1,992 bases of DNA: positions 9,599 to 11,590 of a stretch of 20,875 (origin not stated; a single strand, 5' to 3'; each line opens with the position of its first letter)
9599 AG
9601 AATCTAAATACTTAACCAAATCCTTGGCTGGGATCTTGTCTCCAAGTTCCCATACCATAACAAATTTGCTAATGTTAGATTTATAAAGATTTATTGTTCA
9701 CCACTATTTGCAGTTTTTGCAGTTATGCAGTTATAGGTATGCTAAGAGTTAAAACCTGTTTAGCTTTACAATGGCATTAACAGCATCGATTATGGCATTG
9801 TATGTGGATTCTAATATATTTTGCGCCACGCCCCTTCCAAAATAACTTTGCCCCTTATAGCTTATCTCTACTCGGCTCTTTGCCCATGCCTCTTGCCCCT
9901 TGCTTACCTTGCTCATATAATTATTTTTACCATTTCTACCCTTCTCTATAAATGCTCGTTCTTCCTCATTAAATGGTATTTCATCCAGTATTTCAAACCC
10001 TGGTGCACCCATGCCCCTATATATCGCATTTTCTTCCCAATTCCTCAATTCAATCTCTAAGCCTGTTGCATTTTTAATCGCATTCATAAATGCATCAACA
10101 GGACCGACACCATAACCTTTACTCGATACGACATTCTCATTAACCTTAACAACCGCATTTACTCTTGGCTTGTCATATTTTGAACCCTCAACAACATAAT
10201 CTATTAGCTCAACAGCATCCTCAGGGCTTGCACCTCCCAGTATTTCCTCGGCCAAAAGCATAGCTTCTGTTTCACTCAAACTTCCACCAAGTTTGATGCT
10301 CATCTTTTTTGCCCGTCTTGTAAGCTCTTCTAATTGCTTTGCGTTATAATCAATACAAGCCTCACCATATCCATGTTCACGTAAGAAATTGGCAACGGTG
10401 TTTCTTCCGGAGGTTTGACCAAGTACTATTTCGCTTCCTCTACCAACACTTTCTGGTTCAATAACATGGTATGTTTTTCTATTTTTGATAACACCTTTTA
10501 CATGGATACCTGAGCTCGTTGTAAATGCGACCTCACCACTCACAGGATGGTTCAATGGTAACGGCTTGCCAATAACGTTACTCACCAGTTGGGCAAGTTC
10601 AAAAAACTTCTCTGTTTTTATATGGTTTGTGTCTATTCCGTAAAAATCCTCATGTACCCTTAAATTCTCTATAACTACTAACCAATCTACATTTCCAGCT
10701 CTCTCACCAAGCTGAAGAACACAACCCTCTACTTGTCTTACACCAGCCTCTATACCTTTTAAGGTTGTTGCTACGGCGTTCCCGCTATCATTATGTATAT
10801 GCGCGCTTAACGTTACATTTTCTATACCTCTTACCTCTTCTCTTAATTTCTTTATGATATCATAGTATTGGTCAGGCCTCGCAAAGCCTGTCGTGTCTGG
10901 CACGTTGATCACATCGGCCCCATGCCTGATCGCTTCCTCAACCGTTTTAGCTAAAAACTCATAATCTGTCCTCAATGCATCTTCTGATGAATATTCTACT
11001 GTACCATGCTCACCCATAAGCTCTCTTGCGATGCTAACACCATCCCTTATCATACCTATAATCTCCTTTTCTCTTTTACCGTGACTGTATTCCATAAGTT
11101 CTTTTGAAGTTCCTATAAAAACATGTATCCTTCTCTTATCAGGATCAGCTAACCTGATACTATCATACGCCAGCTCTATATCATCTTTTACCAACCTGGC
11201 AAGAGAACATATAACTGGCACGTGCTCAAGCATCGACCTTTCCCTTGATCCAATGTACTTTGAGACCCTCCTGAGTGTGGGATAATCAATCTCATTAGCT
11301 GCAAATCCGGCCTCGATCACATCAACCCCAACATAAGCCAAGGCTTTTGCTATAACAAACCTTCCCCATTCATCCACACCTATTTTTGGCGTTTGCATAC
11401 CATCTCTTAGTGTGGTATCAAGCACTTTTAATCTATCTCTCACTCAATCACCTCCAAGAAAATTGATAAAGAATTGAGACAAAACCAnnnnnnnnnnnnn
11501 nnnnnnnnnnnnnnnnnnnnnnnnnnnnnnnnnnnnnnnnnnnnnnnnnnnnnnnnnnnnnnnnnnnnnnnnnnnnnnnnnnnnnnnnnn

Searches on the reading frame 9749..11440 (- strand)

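Call 15: search_protein_families(library=pfam, proteins=[window:9749-11440:-], max_evalue=0.001)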
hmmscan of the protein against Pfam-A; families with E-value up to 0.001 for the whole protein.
window:9749-11440:- (563 aa): 3 families
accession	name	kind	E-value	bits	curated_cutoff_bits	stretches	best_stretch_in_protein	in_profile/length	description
PF00682.25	HMGL-like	-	3.5e-59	200.7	29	1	4-286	2-260/260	HMGL-like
PF08502.15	LeuA_dimer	-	5.1e-23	81.9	24.9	2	391-479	5-91/131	LeuA allosteric (dimerisation) domain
PF22617.1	HCS_D2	-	1.1e-15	58.2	27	1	301-381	2-78/82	Homocitrate synthase post-HMGL domain-like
